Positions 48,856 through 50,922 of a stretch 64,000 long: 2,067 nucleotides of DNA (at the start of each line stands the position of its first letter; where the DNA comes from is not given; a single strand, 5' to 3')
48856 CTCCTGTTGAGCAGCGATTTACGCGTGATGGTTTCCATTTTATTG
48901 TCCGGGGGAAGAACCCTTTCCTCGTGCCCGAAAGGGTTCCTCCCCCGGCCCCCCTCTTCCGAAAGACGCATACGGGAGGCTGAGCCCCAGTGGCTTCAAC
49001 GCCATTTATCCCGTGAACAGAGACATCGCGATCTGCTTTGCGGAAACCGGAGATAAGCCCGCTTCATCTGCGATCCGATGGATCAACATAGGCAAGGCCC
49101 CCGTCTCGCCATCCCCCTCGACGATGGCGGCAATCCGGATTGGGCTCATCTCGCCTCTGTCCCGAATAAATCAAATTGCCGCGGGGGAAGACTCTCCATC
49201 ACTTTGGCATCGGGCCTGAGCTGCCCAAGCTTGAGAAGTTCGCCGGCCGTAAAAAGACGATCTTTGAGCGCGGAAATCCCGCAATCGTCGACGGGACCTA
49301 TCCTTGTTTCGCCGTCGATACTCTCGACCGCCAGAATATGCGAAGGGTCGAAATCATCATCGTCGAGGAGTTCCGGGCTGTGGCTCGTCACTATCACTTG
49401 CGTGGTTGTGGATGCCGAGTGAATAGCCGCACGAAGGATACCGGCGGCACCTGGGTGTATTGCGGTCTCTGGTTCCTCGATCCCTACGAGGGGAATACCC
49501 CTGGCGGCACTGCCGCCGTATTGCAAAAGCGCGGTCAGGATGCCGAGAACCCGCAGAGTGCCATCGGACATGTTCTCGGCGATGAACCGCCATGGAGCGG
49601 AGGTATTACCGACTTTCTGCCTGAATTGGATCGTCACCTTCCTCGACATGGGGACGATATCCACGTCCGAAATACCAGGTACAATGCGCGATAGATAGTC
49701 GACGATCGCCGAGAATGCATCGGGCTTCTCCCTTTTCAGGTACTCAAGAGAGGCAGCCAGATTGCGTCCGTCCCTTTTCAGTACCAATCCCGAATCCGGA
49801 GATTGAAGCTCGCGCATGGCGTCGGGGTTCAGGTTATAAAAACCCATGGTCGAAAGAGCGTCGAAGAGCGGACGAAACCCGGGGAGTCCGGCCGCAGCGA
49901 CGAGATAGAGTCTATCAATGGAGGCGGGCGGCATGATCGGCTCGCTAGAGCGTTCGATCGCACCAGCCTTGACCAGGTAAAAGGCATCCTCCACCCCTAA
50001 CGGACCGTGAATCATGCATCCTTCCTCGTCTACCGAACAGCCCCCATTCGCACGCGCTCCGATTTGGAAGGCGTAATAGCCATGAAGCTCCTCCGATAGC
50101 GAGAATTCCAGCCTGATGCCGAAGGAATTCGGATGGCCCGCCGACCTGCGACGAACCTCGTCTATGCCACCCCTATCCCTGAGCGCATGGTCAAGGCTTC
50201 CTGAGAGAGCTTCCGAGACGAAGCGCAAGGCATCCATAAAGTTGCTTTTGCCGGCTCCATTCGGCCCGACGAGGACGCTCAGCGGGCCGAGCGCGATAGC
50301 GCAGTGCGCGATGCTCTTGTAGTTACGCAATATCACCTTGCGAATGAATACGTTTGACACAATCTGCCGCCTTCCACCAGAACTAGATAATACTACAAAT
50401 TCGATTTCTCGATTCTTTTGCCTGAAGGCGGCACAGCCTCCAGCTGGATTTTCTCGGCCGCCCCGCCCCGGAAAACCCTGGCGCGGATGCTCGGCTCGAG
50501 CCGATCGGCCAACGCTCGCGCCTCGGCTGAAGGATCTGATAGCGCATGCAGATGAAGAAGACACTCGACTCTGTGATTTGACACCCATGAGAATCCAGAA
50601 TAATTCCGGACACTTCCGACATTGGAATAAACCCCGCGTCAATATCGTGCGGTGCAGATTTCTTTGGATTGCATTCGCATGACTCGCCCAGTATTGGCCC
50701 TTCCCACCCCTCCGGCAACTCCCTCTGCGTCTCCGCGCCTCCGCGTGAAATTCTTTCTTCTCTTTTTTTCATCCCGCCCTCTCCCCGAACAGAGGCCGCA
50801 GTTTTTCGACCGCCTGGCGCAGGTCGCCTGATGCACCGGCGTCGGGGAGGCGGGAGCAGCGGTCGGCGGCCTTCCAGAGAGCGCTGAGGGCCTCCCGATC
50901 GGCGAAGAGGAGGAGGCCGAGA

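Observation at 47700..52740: Low-GC island resembling a decayed anti-phage locus: OLD/PARIS-like ATPase plus truncated Toprim partner, helicase-nuclease pseudogene, GGDEF remnant, antitoxin-like debris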

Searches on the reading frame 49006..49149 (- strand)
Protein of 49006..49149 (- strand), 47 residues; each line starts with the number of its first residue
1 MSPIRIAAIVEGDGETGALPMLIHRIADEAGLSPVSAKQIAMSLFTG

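Call 3: search_protein_families(library=pfam, proteins=[window:49006-49149:-], max_evalue=0.01)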
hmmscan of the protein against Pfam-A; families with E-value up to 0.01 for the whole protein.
window:49006-49149:- (47 aa): 0 families

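Call 4: search_protein_families(library=padloc, proteins=[window:49006-49149:-], max_evalue=0.01)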
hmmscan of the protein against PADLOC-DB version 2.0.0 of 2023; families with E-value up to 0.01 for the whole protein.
window:49006-49149:- (47 aa): 2 families
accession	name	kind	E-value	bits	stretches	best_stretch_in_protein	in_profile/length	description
PDLC04200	HEC-01B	-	7.1e-09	33.8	1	1-35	1-35/218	-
PDLC04196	HEC-01B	-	8.8e-08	30.4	1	1-31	1-29/197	-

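Call 5: search_protein_families(library=ncbifam, proteins=[window:49006-49149:-], max_evalue=0.01)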
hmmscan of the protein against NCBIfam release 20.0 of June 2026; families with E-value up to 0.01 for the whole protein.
window:49006-49149:- (47 aa): 0 families

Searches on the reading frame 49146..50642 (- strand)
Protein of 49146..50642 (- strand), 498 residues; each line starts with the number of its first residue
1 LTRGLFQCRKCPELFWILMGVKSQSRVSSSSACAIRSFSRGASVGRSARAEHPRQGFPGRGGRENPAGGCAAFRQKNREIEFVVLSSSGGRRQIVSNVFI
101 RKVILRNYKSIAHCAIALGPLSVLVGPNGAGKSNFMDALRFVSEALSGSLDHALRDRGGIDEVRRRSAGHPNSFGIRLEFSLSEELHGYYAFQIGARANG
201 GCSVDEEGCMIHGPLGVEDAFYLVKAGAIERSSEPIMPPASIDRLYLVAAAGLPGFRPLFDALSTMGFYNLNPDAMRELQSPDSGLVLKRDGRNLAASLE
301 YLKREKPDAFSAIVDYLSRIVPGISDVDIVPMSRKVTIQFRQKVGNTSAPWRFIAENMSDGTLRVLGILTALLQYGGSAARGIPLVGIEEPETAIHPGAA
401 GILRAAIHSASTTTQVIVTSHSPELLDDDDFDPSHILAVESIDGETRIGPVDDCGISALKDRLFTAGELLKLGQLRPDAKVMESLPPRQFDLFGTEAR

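Call 3: search_protein_families(library=pfam, proteins=[window:49146-50642:-], max_evalue=0.01)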
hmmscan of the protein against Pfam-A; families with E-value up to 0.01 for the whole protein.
window:49146-50642:- (498 aa): 7 families
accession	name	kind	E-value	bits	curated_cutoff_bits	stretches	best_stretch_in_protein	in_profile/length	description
PF13304.12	AAA_21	-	1.8e-27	97.7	27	2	353-427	233-304/304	AAA domain, putative AbiEii toxin, Type IV TA system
PF13175.12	AAA_15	-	2.5e-18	67.3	32.1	2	100-144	3-48/374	AAA ATPase domain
PF02463.25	SMC_N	-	3.4e-12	46.7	40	1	99-427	1-203/220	RecF/RecN/SMC N terminal domain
PF13476.12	AAA_23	-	2.9e-06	28.5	27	1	102-181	1-80/201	AAA domain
PF11398.14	DUF2813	-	0.00047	20.1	21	0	101-142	4-45/372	Protein of unknown function (DUF2813)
PF00005.33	ABC_tran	-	0.0014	19.7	25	0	116-153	8-48/137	ABC transporter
PF13555.12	AAA_29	-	0.0019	18.3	27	1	122-142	25-45/61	P-loop containing region of AAA domain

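Call 4: search_protein_families(library=padloc, proteins=[window:49146-50642:-], max_evalue=0.01)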
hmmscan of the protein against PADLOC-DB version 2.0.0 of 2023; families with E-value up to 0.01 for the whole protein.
window:49146-50642:- (498 aa): 102 families (the best 25 are shown)
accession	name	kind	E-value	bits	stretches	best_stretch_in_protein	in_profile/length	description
PDLC04178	HEC-01A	-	8e-155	513.8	1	97-495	6-396/399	-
PDLC04175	HEC-01A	-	3.6e-49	165.7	1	100-457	6-341/363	-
PDLC04182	HEC-01A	-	7.5e-47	158.2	2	261-437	192-362/406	-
PDLC04176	HEC-01A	-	5.9e-40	135.7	1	100-457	3-350/371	-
PDLC04180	HEC-01A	-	2e-39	133.8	1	100-454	3-349/382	-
PDLC04184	HEC-01A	-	7e-36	122.2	2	238-427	193-392/464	-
PDLC04177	HEC-01A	-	2.4e-35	120.3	2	277-474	201-387/393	-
PDLC04183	HEC-01A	-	1.6e-33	114.4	2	103-178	8-84/402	-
PDLC04389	PDC-M07A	-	2.7e-32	110.4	2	261-430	196-375/443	-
PDLC04393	PDC-M07A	-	9.5e-32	108.5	2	260-427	192-354/435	-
PDLC04391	PDC-M07A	-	1.6e-30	104.5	2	261-428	185-351/412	-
PDLC04392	PDC-M07A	-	3.9e-30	103.2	2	261-427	191-352/432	-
PDLC04144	HEC-01B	-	1.2e-29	101.6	2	288-448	210-361/395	-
PDLC04179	HEC-01A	-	1.3e-27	95.1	2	257-452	242-429/459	-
PDLC02980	AriA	-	1.9e-27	95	2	354-427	234-304/304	-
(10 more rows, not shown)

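Call 5: search_protein_families(library=ncbifam, proteins=[window:49146-50642:-], max_evalue=0.01)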
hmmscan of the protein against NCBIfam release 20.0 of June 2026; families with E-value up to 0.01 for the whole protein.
window:49146-50642:- (498 aa): 15 families
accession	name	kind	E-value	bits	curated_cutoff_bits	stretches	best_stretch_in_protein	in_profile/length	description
NF047739.1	antiphage_MADS3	equivalog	1.7e-31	109.9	420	2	266-439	228-390/427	methylation-associated defense system AAA family ATPase MAD3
NF038234.1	retron_eff_Eco8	equivalog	6e-10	38.4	250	1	100-148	3-52/679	retron Eco8 family effector endonuclease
TIGR00611.2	recf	equivalog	1.9e-06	27.3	172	1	100-146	1-48/339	DNA replication/repair protein RecF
TIGR02169.1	SMC_prok_A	equivalog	6.3e-06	24.2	729.4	1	99-142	1-46/1165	chromosome segregation protein SMC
TIGR02168.1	SMC_prok_B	equivalog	5.8e-05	21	567.35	1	122-142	26-46/1181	chromosome segregation protein SMC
NF040873.1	AztA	equivalog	9.4e-05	22.1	220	1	114-155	13-54/191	zinc ABC transporter ATP-binding protein AztA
NF041760.1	PtuA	equivalog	0.00024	20.2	500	1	96-140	48-93/524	retron Ec78 anti-phage system effector ATPase PtuA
TIGR03411.1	urea_trans_UrtD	equivalog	0.0013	18.4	304.1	1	115-150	24-59/242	urea ABC transporter ATP-binding protein UrtD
NF010068.0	PRK13548.1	equivalog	0.0015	17.7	261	1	115-141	27-53/261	heme ABC transporter ATP-binding protein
TIGR04435.1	restrict_AAA_1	hypoth_equivalog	0.002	16.9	300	0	123-139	41-57/568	restriction system-associated AAA family ATPase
NF053840.1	MnTportMntADein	equivalog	0.0041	16.7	400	1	112-152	20-60/240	manganese ABC transporter ATP-binding protein MntA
NF002244.0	PRK01156.1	equivalog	0.0058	14.7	847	0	100-142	3-46/895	DNA double-strand break repair ATPase Rad50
TIGR00606.1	rad50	subfamily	0.0058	14.3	453.75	1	118-143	27-52/1311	DNA repair protein Rad50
NF041034.1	Rad50_Sulf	equivalog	0.0069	14.3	1000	1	100-141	3-45/872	DNA double-strand break repair ATPase Rad50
TIGR03873.1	F420-0_ABC_ATP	hypoth_equivalog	0.0087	15.3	372.4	0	115-161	23-69/256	putative F420-0 ABC transporter ATP-binding protein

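Call 7: find_homologous_proteins(query=window:49146-50360:-)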
Query window:49146-50360:- (404 aa): 7786 proteins with E <= 0.001 among 8000 candidates; the best 120 are listed.
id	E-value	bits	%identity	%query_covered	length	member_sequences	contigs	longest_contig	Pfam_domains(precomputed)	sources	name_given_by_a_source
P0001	1.8e-265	898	100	100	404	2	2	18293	PF13175.13,PF13476.13,PF02463.26,PF13304.13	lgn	-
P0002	2.0e-178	611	68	99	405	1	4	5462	PF11398.15,PF13175.13,PF13476.13,PF02463.26,PF13304.13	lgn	-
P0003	1.5e-177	609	67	100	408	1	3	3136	PF11398.15,PF13175.13,PF02463.26,PF13304.13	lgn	-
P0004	2.2e-162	559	61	99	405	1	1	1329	PF11398.15,PF13175.13,PF13476.13,PF02463.26,PF13304.13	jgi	-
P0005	7.3e-161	554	60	99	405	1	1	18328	PF11398.15,PF13175.13,PF13476.13,PF02463.26,PF13304.13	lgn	-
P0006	3.6e-159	548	61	98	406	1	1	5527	PF13175.13,PF13476.13,PF02463.26,PF13304.13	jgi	jgi:predicted ATPase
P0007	2.0e-158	546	61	98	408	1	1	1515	PF13175.13,PF13476.13,PF02463.26,PF13304.13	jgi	jgi:predicted ATPase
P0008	3.0e-158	545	60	99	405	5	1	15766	PF13175.13,PF13476.13,PF02463.26,PF13304.13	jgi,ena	-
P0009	1.3e-157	543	60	99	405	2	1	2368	PF13175.13,PF13476.13,PF02463.26,PF13304.13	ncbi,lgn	-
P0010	1.5e-157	543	61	99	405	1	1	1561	PF13175.13,PF13476.13,PF02463.26,PF13304.13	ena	-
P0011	2.5e-156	539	60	98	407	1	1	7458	PF13175.13,PF13476.13,PF02463.26,PF13304.13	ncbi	-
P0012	2.1e-155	536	60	99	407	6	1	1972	PF11398.15,PF13175.13,PF13476.13,PF02463.26,PF13304.13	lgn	-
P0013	3.2e-155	535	61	98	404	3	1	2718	PF11398.15,PF13175.13,PF13476.13,PF02463.26,PF13304.13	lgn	-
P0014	5.9e-155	534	60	98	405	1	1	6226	PF13175.13,PF13476.13,PF02463.26,PF13304.13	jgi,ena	jgi:predicted ATPase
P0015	4.2e-154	531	60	98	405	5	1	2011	PF13175.13,PF13476.13,PF02463.26,PF13304.13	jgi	-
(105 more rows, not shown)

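Call 8: find_encoding_contigs(protein=P0001, flank=10000, max_places=6)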
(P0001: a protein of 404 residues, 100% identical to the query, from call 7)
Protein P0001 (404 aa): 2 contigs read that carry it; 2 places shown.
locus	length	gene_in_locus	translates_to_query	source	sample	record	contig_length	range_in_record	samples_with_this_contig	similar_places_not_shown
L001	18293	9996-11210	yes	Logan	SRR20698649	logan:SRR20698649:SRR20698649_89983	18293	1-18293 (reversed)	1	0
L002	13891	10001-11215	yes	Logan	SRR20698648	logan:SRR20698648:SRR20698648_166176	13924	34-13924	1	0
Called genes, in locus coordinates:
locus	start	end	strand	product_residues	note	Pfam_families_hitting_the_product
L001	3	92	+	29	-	?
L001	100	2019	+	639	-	PF00672:HAMP (weak), PF00015:MCPsignal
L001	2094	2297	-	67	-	PF11127:YgaP-like_TM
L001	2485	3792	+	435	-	PF02535:Zip (faint), PF00027:cNMP_binding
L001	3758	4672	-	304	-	PF02743:dCache_1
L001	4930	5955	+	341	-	PF08240:ADH_N, PF16912:Glu_dehyd_C, PF00107:ADH_zinc_N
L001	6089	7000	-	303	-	-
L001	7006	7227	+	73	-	-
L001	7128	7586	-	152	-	PF04073:tRNA_edit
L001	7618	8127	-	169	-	PF00990:GGDEF (faint)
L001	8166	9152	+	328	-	PF00176:SNF2-rel_dom (weak)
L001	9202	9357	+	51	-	-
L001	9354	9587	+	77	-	-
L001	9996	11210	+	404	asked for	PF02463:SMC_N, PF13175:AAA_15, PF13476:AAA_23 (weak), PF13304:AAA_21, PF13175:AAA_15 (weak)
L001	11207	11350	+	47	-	-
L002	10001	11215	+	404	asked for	PF02463:SMC_N, PF13175:AAA_15, PF13476:AAA_23 (weak), PF13304:AAA_21, PF13175:AAA_15 (weak)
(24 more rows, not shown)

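Call 9: find_encoding_contigs(protein=P0002, flank=6000, max_places=4)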
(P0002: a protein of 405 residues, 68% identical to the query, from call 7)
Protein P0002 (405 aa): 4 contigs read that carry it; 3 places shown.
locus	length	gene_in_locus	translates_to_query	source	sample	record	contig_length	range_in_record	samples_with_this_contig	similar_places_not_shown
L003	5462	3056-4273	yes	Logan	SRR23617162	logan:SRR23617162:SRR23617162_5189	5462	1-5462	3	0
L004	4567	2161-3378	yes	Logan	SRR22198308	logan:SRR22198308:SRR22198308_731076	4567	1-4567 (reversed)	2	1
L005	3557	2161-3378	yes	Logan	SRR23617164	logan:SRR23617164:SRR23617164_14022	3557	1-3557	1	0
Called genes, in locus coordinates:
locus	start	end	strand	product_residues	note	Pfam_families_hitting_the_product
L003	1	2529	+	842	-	?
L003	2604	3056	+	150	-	PF01381:HTH_3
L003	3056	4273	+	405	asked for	PF02463:SMC_N (weak), PF11398:DUF2813 (faint), PF13175:AAA_15, PF13476:AAA_23 (weak), PF13304:AAA_21, PF13175:AAA_15 (weak)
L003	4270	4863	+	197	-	PF14103:DUF4276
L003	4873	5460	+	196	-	?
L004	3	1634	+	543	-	?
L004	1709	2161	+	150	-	PF01381:HTH_3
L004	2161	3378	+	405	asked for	PF02463:SMC_N (weak), PF11398:DUF2813 (faint), PF13175:AAA_15, PF13476:AAA_23 (weak), PF13304:AAA_21, PF13175:AAA_15 (weak)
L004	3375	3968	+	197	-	PF14103:DUF4276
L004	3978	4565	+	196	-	?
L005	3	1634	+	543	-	?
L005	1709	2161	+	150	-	PF01381:HTH_3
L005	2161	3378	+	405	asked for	PF02463:SMC_N (weak), PF11398:DUF2813 (faint), PF13175:AAA_15, PF13476:AAA_23 (weak), PF13304:AAA_21, PF13175:AAA_15 (weak)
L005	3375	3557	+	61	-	?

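Call 10: find_encoding_contigs(protein=P0005, flank=8000, max_places=3)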
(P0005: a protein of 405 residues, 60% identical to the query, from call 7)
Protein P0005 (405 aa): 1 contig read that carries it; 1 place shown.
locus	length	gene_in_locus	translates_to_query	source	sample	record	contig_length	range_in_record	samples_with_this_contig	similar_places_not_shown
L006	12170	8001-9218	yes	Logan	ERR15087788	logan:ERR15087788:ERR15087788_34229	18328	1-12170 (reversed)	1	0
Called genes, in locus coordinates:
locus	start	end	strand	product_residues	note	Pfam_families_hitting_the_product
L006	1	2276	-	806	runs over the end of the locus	PF00775:Dioxygenase_C (faint), PF02369:Big_1 (faint), PF15976:CooC_C (faint), PF24107:DUF7382 (faint), PF13715:CarbopepD_reg_2 (faint), PF20598:DUF6795 (faint), PF22904:NOMO1-like_2nd (faint), PF13620:CarboxypepD_reg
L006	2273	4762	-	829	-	PF15976:CooC_C (faint), PF00775:Dioxygenase_C (faint), PF02369:Big_1 (faint), PF13715:CarbopepD_reg_2 (faint), PF17789:MG4 (faint), PF20598:DUF6795 (faint), PF25020:TTR_TEN1-4 (faint), PF13620:CarboxypepD_reg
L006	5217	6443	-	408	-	-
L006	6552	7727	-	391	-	PF04542:Sigma70_r2, PF04545:Sigma70_r4 (weak), PF08281:Sigma70_r4_2 (weak)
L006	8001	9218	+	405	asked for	PF02463:SMC_N, PF11398:DUF2813 (faint), PF13175:AAA_15, PF13476:AAA_23 (weak), PF13304:AAA_21, PF13175:AAA_15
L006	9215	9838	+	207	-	PF14103:DUF4276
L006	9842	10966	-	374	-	PF13439:Glyco_transf_4 (weak), PF13579:Glyco_trans_4_4 (weak), PF00534:Glycos_transf_1, PF13692:Glyco_trans_1_4, PF13524:Glyco_trans_1_2 (weak)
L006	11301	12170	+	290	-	?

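Call 27: search_protein_families(library=padloc, max_evalue=0.1, proteins=[L003:4270-4863:+, L003:2604-3056:+, L003:1-2529:+])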
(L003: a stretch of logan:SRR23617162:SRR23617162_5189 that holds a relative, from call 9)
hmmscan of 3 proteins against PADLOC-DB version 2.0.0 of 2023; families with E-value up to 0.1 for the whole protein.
L003:4270-4863:+ (197 aa): 10 families
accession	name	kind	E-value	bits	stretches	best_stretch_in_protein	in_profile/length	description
PDLC04196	HEC-01B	-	4.4e-60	201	1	1-195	1-193/197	-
PDLC04200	HEC-01B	-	1.4e-44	150.5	1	1-196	1-208/218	-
PDLC04210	HEC-01B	-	1.2e-08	33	1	1-194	1-209/217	-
PDLC04198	HEC-01B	-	2.6e-08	31.9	1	102-195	110-207/211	-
PDLC04205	HEC-01B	-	5.7e-06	24.2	1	55-153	62-161/213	-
PDLC04194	HEC-01B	-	0.00018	19.3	1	53-154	42-138/204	-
PDLC04143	HEC-01A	-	0.00018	19.2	1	54-130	41-118/190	-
PDLC04191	HEC-01B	-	0.0014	16.6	1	6-137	4-125/192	-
PDLC04185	HEC-01B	-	0.0058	14.7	1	5-130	3-118/188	-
PDLC04193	HEC-01B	-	0.013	13.4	1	96-132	76-112/195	-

L003:2604-3056:+ (150 aa): 13 families
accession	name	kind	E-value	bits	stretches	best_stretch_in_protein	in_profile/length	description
PDLC02926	HTH_VI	-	1.2e-05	23.5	1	47-87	13-53/92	-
PDLC03955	RmrA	-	0.00011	19.5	1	22-88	12-73/371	-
PDLC03956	RmrA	-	0.0015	15.6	1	49-118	23-92/399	-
PDLC04760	PDC-M64C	-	0.0032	15.8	1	47-93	38-84/93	-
PDLC03948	RmrA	-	0.0033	14.3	1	46-93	19-68/397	-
PDLC03949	RmrA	-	0.0035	14.2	1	47-88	14-55/363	-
PDLC03951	RmrA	-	0.01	12.8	1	44-88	17-61/400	-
PDLC03954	RmrA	-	0.011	12.7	1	43-88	18-63/380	-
PDLC03944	RmrA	-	0.015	12.4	1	47-87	18-58/384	-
PDLC03952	RmrA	-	0.015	12.2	1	47-88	34-75/395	-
PDLC04142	capH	-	0.018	14.1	1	47-88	18-59/103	capH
PDLC04759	PDC-M64B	-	0.039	12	1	46-97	37-88/135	-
PDLC04757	PDC-M64B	-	0.039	11.9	1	46-94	40-88/128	-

L003:1-2529:+ (842 aa): 7 families
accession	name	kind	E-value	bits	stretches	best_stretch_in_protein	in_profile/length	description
PDLC02489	BrxC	-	1.4e-261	869.2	1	1-842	313-1145/1146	BrxC-PglY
PDLC02471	BrxC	-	6.4e-12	42.4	1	3-527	319-833/1190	BrxC-PglY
PDLC02476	BrxC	-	8.7e-09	31.5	1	2-244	320-551/1180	BrxC-PglY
PDLC02483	BrxC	-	2.4e-08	30.5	1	2-135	322-464/1212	BrxC-PglY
PDLC02479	BrxC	-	5.1e-08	29.6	1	2-218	315-525/1172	BrxC-PglY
PDLC02484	BrxC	-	1.5e-05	21.1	1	3-212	331-546/1186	BrxC-PglY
PDLC02493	BrxC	-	0.018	11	1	5-67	313-375/1215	BrxC-PglY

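Call 42: search_protein_families(library=pfam, max_evalue=10, proteins=[L003:4270-4863:+])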
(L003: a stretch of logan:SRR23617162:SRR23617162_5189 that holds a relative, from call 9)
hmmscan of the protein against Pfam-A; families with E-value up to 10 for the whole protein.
L003:4270-4863:+ (197 aa): 1 family
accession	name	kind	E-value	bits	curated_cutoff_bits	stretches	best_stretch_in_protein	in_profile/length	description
PF14103.11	DUF4276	-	1.3e-10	42.3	30.2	1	10-188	1-189/192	Domain of unknown function (DUF4276)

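Call 56: find_related_loci(query=window:49146-50360:-, collection=metagenome_contigs, flank=4000)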
Query window:49146-50360:- (404 aa) in metagenome_contigs; peptide patterns used: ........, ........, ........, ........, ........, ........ (x = any residue, [..] = any of these).
172 stretches matched a pattern; 107 encode a relative of the query (tblastn E <= 1e-3); the best 80 are kept; 80 distinct loci.
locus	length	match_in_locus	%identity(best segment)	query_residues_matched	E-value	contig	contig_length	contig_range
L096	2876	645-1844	55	3-399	4e-153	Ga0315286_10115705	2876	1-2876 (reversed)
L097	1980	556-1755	55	3-399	2e-156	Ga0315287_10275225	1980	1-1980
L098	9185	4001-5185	57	5-400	2e-139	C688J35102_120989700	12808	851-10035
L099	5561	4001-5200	54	2-399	5e-135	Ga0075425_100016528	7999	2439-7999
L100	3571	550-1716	54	5-399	6e-137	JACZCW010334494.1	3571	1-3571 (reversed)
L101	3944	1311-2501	53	1-400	6e-136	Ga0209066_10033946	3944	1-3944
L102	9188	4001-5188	52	1-400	4e-132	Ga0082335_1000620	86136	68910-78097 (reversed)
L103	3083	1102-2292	52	3-404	7e-136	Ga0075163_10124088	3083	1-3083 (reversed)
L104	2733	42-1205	53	4-397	4e-136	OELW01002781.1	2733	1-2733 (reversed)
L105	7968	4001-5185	52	2-400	6e-130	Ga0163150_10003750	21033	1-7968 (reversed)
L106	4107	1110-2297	52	1-400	8e-132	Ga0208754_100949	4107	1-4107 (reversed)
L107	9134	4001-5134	56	5-383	1e-128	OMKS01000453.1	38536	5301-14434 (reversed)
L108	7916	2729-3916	52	1-400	2e-128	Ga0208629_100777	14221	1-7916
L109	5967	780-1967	52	1-400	1e-128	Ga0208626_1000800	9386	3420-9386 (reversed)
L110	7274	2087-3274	52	1-400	2e-128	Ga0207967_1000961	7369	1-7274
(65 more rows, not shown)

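Call 63: search_dna_similar(query=window:49146-50360:-, collection=plasmids, mode=protein, max_rows=6, max_evalue=1e-20)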
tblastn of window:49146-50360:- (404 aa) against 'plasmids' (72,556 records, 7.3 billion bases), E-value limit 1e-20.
Records with a match: 14; places in all: 15; records where one place covers at least 80% of the query: 13.
Best place of each record, by identity: <60% 14.
By first word of the organism name: Escherichia 10; Streptomyces 3; Meiothermus 1.
By predicted mobility (MOB-suite, as given by PLSDB): conjugative 8; non-mobilizable 5; mobilizable 1.
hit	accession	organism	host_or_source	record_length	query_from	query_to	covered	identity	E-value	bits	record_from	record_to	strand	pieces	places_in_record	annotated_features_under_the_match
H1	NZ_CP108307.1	Streptomyces sp. NBC_00015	-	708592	4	383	94%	34.7%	4e-48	183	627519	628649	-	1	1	AAA family ATPase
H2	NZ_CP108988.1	Streptomyces sp. NBC_00723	-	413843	4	383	94%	34.3%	8e-48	182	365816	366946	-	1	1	AAA family ATPase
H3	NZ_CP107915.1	Streptomyces sp. NBC_00445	-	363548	5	383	94%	33.5%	1e-44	172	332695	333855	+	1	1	AAA family ATPase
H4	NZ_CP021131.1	Meiothermus taiwanensis WR-220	-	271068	24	333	77%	32.5%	4e-22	106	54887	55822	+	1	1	AAA family ATPase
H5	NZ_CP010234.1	Escherichia coli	-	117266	9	372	90%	27.2%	5e-22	105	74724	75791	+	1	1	AAA family ATPase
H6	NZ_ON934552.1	Escherichia coli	-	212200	9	372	90%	27.2%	5e-22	105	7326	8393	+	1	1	AAA family ATPase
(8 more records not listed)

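Call 64: search_dna_similar(query=window:49146-50360:-, collection=phages, mode=protein, max_rows=6, max_evalue=1e-20)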
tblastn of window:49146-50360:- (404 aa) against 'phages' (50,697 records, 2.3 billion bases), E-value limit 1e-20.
Records with a match: 2; places in all: 2; records where one place covers at least 80% of the query: 2.
Best place of each record, by identity: <60% 2.
By first word of the organism name: Bacteriophage 1; Escherichia 1.
By host as written in the record: - 1; Escherichia coli O157:H7 ATCC 43895 1.
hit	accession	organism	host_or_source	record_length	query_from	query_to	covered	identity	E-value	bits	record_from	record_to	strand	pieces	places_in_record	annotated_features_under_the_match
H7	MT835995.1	Bacteriophage sp.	human fecal samples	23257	6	383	94%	46.2%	1e-95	319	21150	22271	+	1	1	record has no annotation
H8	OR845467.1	Escherichia phage ECO95 1-6-1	Escherichia coli O157:H7 ATCC 43895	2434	9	372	90%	26.7%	7e-22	103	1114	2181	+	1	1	record has no annotation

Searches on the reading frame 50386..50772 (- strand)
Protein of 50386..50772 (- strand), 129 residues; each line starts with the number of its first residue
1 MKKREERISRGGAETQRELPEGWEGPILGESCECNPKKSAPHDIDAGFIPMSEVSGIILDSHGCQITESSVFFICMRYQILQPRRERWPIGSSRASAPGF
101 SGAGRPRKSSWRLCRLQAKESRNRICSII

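Call 42: search_protein_families(library=pfam, max_evalue=10, proteins=[window:50386-50772:-])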
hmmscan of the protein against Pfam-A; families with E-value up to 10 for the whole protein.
seq(129 aa): 0 families
